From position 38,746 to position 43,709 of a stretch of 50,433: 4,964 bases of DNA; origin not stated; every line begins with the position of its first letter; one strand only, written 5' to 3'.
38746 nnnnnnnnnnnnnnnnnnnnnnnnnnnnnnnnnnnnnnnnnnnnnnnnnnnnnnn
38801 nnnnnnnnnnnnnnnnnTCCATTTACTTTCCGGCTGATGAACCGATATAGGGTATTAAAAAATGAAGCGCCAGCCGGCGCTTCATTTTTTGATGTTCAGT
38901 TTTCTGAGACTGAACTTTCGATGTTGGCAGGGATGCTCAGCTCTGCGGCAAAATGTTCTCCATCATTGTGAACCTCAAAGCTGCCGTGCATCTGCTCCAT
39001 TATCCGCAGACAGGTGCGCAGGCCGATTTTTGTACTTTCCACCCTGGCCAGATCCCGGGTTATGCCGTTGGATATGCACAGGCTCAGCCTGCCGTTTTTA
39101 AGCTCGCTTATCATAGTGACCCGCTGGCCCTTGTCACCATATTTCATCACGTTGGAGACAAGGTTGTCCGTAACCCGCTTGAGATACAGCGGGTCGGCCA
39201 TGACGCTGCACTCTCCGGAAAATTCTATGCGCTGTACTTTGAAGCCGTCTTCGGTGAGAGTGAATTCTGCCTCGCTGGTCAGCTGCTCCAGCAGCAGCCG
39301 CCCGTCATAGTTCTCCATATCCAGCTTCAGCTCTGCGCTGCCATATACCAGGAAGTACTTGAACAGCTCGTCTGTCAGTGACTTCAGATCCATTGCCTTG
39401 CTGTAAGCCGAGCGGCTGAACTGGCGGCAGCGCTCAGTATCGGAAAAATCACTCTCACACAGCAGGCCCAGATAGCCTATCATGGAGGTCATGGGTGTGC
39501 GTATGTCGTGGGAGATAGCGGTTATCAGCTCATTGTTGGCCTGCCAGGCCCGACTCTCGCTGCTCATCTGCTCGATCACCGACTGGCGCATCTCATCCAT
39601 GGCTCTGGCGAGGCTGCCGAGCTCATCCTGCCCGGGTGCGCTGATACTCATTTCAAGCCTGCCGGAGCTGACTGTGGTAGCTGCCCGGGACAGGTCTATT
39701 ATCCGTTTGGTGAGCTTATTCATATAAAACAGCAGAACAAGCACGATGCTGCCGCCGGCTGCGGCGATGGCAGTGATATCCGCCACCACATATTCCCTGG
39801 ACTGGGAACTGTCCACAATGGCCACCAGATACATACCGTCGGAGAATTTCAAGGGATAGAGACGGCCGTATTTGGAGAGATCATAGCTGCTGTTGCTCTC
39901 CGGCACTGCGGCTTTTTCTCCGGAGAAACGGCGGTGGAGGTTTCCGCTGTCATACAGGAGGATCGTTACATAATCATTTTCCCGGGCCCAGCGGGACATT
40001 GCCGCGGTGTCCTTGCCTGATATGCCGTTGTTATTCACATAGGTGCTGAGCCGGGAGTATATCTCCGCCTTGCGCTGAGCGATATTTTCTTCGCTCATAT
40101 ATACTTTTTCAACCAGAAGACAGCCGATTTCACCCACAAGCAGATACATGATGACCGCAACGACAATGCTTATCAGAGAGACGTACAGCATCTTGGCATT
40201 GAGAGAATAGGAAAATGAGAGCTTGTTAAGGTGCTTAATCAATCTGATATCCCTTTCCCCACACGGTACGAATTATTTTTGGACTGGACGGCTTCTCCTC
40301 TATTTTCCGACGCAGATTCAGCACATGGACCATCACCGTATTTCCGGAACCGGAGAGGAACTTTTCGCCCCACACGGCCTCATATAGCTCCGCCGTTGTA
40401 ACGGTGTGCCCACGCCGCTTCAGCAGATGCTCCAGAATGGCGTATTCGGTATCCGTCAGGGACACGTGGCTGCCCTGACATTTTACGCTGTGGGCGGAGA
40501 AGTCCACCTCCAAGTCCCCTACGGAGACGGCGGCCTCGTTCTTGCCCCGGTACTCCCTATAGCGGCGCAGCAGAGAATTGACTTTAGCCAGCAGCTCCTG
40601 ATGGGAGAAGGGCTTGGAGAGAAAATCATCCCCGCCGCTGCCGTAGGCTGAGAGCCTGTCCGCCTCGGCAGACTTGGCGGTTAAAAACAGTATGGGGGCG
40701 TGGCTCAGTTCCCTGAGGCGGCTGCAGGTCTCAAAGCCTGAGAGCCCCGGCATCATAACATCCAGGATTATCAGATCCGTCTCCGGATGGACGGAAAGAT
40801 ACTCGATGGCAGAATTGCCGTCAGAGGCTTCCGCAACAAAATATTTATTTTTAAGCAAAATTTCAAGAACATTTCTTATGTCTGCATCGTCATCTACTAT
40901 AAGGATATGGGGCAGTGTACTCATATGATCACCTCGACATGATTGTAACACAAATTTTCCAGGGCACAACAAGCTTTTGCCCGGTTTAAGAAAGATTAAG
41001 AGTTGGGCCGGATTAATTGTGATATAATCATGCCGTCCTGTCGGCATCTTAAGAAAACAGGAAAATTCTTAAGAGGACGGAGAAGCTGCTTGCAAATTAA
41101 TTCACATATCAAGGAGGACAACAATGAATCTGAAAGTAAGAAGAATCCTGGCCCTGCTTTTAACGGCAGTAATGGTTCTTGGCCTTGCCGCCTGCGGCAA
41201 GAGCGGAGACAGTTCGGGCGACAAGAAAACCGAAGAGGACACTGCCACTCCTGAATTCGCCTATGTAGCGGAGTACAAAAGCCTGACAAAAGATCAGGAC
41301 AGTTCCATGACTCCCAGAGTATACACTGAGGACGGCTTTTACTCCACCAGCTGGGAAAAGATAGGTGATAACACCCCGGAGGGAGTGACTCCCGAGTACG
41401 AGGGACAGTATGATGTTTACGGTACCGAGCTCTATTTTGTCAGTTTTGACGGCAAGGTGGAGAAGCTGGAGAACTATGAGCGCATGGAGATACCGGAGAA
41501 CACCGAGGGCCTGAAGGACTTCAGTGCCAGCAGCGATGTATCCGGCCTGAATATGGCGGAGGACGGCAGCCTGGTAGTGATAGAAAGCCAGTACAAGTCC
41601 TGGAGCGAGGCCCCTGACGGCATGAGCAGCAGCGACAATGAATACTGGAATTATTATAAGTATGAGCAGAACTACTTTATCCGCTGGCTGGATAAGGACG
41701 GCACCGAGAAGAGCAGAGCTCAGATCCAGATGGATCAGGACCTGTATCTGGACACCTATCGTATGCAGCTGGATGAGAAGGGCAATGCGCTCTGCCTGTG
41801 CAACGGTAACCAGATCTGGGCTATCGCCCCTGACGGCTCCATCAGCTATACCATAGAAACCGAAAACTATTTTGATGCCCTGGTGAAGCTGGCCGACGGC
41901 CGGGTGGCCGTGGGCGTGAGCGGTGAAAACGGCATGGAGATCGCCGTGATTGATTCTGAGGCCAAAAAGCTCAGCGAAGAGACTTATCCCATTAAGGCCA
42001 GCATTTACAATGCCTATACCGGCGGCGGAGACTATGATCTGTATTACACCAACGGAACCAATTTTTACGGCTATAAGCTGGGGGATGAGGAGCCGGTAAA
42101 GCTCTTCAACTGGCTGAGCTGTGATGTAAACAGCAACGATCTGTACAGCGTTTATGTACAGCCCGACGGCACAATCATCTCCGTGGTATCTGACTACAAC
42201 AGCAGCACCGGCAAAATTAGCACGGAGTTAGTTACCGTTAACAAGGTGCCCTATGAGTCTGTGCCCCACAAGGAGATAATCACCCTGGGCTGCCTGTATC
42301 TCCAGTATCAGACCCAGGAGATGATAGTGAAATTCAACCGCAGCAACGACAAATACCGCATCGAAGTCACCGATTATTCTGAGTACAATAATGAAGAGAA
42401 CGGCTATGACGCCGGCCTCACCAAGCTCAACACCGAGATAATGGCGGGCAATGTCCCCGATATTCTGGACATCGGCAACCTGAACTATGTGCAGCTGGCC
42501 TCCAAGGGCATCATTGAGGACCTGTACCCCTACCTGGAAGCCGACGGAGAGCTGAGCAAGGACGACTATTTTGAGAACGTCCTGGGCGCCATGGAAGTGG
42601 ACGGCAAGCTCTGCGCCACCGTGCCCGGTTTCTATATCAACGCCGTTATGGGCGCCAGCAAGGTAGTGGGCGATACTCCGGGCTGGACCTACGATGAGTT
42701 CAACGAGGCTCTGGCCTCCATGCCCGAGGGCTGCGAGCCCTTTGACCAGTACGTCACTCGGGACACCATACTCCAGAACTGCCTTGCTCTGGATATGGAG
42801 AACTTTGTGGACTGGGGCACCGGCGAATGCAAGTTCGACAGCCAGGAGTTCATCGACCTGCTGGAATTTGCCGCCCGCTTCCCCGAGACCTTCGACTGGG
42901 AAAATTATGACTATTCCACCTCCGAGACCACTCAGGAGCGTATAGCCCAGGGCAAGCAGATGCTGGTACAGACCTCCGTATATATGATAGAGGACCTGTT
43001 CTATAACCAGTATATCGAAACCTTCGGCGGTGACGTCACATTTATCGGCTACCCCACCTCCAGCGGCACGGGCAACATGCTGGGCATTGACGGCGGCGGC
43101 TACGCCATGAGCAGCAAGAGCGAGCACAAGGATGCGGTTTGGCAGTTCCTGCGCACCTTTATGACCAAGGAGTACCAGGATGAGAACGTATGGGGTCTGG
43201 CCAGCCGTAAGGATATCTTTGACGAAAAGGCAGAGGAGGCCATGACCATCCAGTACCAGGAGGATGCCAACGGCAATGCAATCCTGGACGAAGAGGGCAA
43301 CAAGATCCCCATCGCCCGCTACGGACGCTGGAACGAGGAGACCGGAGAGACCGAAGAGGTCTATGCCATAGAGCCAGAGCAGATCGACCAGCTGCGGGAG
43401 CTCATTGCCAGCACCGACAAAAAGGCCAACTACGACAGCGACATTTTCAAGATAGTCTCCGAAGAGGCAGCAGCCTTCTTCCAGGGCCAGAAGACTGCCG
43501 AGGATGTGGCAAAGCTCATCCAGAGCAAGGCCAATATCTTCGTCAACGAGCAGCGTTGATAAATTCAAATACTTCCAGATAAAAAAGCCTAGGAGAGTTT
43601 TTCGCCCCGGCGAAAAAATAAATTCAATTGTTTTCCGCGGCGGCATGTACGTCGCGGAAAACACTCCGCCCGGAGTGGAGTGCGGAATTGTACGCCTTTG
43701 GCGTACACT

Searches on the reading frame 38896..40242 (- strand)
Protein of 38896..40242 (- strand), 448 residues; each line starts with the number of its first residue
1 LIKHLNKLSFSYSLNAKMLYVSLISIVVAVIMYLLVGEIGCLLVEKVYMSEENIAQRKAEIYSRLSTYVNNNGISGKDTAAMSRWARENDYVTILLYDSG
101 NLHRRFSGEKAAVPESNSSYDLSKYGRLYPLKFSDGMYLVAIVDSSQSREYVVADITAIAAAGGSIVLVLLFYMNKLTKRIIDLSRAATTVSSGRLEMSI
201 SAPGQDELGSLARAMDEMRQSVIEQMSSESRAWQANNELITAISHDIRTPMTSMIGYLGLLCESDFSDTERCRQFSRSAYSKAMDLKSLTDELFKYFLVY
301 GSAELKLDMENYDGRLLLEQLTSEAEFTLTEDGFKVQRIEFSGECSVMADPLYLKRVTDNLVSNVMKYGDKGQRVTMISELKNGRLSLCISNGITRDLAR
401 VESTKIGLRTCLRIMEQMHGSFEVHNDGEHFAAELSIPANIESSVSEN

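Call 7: search_protein_families(library=pfam, proteins=[window:38896-40242:-], max_evalue=0.01)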
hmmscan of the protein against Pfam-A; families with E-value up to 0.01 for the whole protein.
window:38896-40242:- (448 aa): 3 families
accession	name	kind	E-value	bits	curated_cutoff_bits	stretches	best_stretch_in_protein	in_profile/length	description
PF00512.31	HisKA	-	1.9e-10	41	26.9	1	236-293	2-57/66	His Kinase A (phospho-acceptor) domain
PF00672.30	HAMP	-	2.4e-09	37.8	25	1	173-222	2-51/53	HAMP domain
PF02518.31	HATPase_c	-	3.5e-05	24.6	26.4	1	350-430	2-102/111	Histidine kinase-, DNA gyrase B-, and HSP90-like ATPase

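Call 21: search_protein_families(library=ncbifam, proteins=[window:38896-40242:-], max_evalue=0.001)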
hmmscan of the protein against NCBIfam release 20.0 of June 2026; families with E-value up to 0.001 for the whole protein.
window:38896-40242:- (448 aa): 47 families (the best 25 are shown)
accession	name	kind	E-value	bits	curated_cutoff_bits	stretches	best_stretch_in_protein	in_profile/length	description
NF033091.0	HK_VanS_ACDEFG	equivalog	4.5e-31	108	400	1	165-392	6-228/293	vancomycin resistance histidine kinase VanS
NF033092.0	HK_WalK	equivalog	7.3e-22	77.7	725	2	222-391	358-526/594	cell wall metabolism sensor histidine kinase WalK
NF008312.0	PRK11100.1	equivalog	1.4e-16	60.4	356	1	160-392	189-408/477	two-component system sensor histidine kinase CreC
NF041210.1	his_kin_PieS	equivalog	2.7e-16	59.6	850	1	166-385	179-397/474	two component system sensor histidine kinase PieS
TIGR02966.1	phoR_proteo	equivalog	1.3e-15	57.3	334.2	1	216-390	94-266/333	phosphate regulon sensor histidine kinase PhoR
NF046044.1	PnpS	equivalog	1.4e-15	57.2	400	1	228-391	162-323/390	two-component system histidine kinase PnpS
NF007898.0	PRK10604.1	equivalog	3.9e-15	56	478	1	154-384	137-350/433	two-component system sensor histidine kinase RstB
NF040691.1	MtrAB_MtrB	equivalog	5.7e-15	55.3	450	1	145-377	175-410/507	MtrAB system histidine kinase MtrB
NF007004.0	PRK09467.1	equivalog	1e-13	51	415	1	167-382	170-363/440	two-component system sensor histidine kinase EnvZ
TIGR02956.1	TMAO_torS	equivalog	2.4e-13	49.1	676.5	2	231-388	459-613/967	TMAO reductase system sensor histidine kinase/response regulator TorS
NF045901.1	HisKinLetSLeg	equivalog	3.1e-12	45.3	1650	1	224-376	282-433/906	two-component system sensor histidine kinase LetS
NF045900.1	HisKinCpxALeg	equivalog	3.9e-12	45.6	800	1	165-390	167-380/451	two-component system sensor histidine kinase CpxA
NF012163.2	BaeS_SmeS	equivalog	5.8e-12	45.3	500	1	164-389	176-388/457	sensor histidine kinase efflux regulator BaeS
TIGR01386.1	cztS_silS_copS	subfamily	3.3e-11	42.8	292.55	1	179-394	190-394/457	heavy metal sensor histidine kinase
NF007007.0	PRK09470.1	equivalog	1.8e-10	40.3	486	1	169-378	184-380/463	envelope stress sensor histidine kinase CpxA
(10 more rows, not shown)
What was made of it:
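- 38896..40242 (-): Sensor histidine kinase with 2 TM, an extracytoplasmic loop of about 120 aa, HAMP, HisKA and HATPase domains. It is the peripheral, optional part of the module. Its best NCBIfam hits are VanS/WalK-like but far below cut-off (call 21).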

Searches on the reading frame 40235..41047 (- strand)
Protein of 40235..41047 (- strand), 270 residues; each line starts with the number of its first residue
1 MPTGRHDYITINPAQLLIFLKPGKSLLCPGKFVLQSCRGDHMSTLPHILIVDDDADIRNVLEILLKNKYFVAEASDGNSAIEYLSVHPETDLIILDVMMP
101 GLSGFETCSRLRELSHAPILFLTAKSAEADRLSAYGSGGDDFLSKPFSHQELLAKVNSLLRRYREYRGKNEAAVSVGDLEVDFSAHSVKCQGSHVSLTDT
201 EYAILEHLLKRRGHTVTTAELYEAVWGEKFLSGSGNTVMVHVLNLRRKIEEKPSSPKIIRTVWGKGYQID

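Call 7: search_protein_families(library=pfam, proteins=[window:40235-41047:-], max_evalue=0.01)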
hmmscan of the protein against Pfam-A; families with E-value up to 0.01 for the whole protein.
window:40235-41047:- (270 aa): 2 families
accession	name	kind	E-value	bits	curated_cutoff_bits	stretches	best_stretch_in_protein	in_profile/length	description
PF00072.30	Response_reg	-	7.5e-28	97.4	30.2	1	48-156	1-110/111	Response regulator receiver domain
PF00486.34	Trans_reg_C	-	3.2e-24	85.2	26.2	1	193-268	2-76/77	Transcriptional regulatory protein, C terminal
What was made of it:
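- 40235..40921 (-): OmpR/VanR-type response regulator, divergent from the binding-protein gene. The ORF as listed runs to 41047; the probable real start is the ATG at 40921, giving 228 aa. Pfam Response_reg and Trans_reg_C (call 7).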

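Call 21: search_protein_families(library=ncbifam, proteins=[window:40235-40921:-], max_evalue=0.001)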
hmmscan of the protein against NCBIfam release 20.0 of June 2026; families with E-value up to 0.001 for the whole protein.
window:40235-40921:- (228 aa): 99 families (the best 25 are shown)
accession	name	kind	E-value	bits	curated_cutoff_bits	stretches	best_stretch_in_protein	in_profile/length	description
NF033117.2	vanR_ACDEGLN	exception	2.4e-60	203.9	350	1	6-228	1-226/226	VanR-ABDEGLN family response regulator transcription factor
NF045944.1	ResRegRpaBCyano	equivalog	1.1e-55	188.6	330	1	7-227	1-227/229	response regulator transcription factor RpaB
NF040689.1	MtrAB_MtrA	equivalog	1.9e-54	184.3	300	1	6-227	1-218/219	MtrAB system response regulator MtrA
TIGR02154.1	PhoB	equivalog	5.5e-50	169.8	296.2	1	5-228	4-226/226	phosphate regulon transcriptional regulator PhoB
NF000401.1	vanR-A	exception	2.7e-49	167.7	500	1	5-228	4-230/231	vancomycin resistance response regulator transcription factor VanR-A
NF033120.0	vanR_FM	exception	1.1e-48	165.9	460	1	6-227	6-229/231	vancomycin resistance response regulator transcription factor, VanR-F/VanR-M family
NF000404.1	vanR-D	exception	3.7e-48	164.1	500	1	5-228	4-231/232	vancomycin resistance response regulator transcription factor VanR-D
NF053854.1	RespRegPhoBBctds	equivalog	3e-47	160.9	270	1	6-227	1-224/225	two-component system response regulator PhoB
NF000403.1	vanR-C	exception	8e-47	159.7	480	1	5-227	4-229/231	vancomycin resistance response regulator transcription factor VanR-C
NF040534.1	resp_reg_YycF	equivalog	1.9e-45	155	340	1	5-227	2-227/231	response regulator YycF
NF007005.1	PRK09468.1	equivalog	3.4e-45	154.3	331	1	5-225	5-229/237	osmolarity response regulator transcription factor OmpR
NF008296.0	PRK11083.1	equivalog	1.1e-44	152.5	273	1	4-227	4-225/228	two-component system response regulator CreB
NF041734.1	resp_reg_RppA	equivalog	2e-43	148.4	250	1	5-227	2-227/229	two-component system response regulator RppA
TIGR01387.1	cztR_silR_copR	subfamily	5.6e-43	147.1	279.2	1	6-226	1-217/218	heavy metal response regulator transcription factor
NF041733.1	resp_reg_CseB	equivalog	1.3e-42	145.8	350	1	5-227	2-226/228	two-component system response regulator CseB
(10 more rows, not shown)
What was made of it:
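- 40235..40921 (-): NCBIfam VanR family 204 bits, below the 350 cut-off (call 21).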

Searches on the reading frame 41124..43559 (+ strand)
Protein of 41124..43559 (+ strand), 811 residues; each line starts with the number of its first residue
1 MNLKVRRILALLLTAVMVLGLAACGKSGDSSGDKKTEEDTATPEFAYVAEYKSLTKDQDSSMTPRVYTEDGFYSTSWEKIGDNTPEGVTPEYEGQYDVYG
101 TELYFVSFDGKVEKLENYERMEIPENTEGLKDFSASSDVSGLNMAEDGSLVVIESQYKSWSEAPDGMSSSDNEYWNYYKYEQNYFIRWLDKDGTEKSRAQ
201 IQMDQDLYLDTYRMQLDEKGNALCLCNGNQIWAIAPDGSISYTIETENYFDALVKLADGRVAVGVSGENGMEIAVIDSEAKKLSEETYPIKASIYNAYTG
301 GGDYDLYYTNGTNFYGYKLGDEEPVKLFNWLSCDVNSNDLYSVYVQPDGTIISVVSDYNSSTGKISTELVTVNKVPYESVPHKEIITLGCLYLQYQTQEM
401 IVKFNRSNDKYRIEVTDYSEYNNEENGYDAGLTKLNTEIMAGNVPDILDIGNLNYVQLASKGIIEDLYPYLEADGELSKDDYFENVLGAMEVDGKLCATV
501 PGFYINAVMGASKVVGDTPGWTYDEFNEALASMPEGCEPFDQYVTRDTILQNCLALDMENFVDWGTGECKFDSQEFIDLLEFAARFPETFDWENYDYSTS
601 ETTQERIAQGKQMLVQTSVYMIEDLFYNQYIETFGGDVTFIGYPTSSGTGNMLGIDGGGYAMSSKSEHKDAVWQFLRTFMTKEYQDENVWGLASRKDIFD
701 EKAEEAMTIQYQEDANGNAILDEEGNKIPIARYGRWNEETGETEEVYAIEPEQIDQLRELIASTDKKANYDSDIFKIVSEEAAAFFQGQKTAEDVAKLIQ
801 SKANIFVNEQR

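Call 3: search_protein_families(library=pfam, proteins=[window:41124-43559:+], max_evalue=1)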
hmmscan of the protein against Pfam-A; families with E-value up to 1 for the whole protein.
window:41124-43559:+ (811 aa): 2 families
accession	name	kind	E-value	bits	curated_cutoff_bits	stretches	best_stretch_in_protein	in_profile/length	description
PF01547.30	SBP_bac_1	-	2.6e-10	41.2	26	1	424-685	31-306/307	Bacterial extracellular solute-binding protein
PF11178.13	DUF2963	-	0.068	13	22.6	1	346-365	2-47/52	Protein of unknown function (DUF2963)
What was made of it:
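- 41124..43559 (+): Giant lipoprotein solute-binding protein (811 aa). It has a lipobox LAAC, an N-terminal domain of about 400 aa with no family match, and a C-terminal SBP_bac_1 domain. Pfam SBP_bac_1 at residues 424-685 (call 3).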

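Call 4: search_protein_families(library=ncbifam, proteins=[window:41124-43559:+], max_evalue=1)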
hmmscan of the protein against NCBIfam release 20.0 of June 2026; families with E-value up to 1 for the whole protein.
window:41124-43559:+ (811 aa): 5 families
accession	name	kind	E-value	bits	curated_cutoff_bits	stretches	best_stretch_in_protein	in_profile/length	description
NF047847.2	SS_mature_LptM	equivalog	0.02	14.9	27.7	1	6-29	2-25/31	LPS translocon maturation chaperone LptM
NF053532.1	lipo_SCO4651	subfamily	0.025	14.3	65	1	7-60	2-57/277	SCO4651 family lipoprotein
NF058595.1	invert_tail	domain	0.056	13.8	37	1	4-44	52-88/113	lipo-invert putative C-terminal anchoring domain-containing protein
TIGR02641.1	gvpC_cyan_rpt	equivalog_domain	0.15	12.3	18.8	1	600-612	13-25/33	gas vesicle protein GvpC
NF053527.1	lipo_Cory_WKLS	subfamily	0.19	11.6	105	1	11-42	3-34/166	WKL family lipoprotein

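Call 30: search_solved_structures(query=window:41124-43559:+, max_evalue=1)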
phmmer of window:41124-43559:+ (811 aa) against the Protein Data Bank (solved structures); distinct sequences matched with E-value up to 1: 9.
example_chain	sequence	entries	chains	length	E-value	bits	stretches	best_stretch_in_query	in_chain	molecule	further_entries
7x0o_A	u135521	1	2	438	5.1e-17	64.6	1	426-809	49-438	CbpC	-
5f7v_A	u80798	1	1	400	1.9e-06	29.6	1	407-523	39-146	Lmo0181 protein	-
4r6k_A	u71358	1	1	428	3.1e-05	25.6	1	421-593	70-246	SOLUTE-BINDING PROTEIN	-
5z6b_A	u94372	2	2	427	3.8e-05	25.3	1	428-591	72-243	Putative ABC transporter substrate-binding protein YesO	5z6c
7vfq_A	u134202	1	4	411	8.7e-05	24.1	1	399-498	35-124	Extracellular solute-binding protein, family 1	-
7vfr_A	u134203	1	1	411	0.00014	23.4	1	399-498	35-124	Extracellular solute-binding protein, family 1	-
4qrz_A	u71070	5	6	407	0.0046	18.4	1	428-529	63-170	ABC-TYPE SUGAR TRANSPORTER | ABC transporter, substrate binding protein (Sugar)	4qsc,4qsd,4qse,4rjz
3uor_A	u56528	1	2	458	0.014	16.8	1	430-502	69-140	ABC transporter sugar binding protein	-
2z8d_A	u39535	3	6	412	0.053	14.9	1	400-496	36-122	Galacto-N-biose/lacto-N-biose I transporter substrate-binding protein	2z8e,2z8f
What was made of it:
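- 41124..43559 (+): The best solved relative is the sugar-binding protein CbpC 7x0o, E 5e-17, over residues 426-809 (call 30).
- On CUT1-type binding-protein-dependent ABC importer: An 811-aa lipoprotein with an SBP_bac_1 domain, CbpC-like (calls 3, 30).
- The binding domain resembles the sugar-binding protein CbpC (call 30).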

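Call 74: search_protein_families(library=padloc, proteins=[window:41124-43559:+], max_evalue=0.001)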
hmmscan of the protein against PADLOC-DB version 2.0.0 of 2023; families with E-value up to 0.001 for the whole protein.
window:41124-43559:+ (811 aa): 0 families
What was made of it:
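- Tried and rejected: PADLOC gave no hit for the adaptor, PCD protein or binding protein (call 74).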
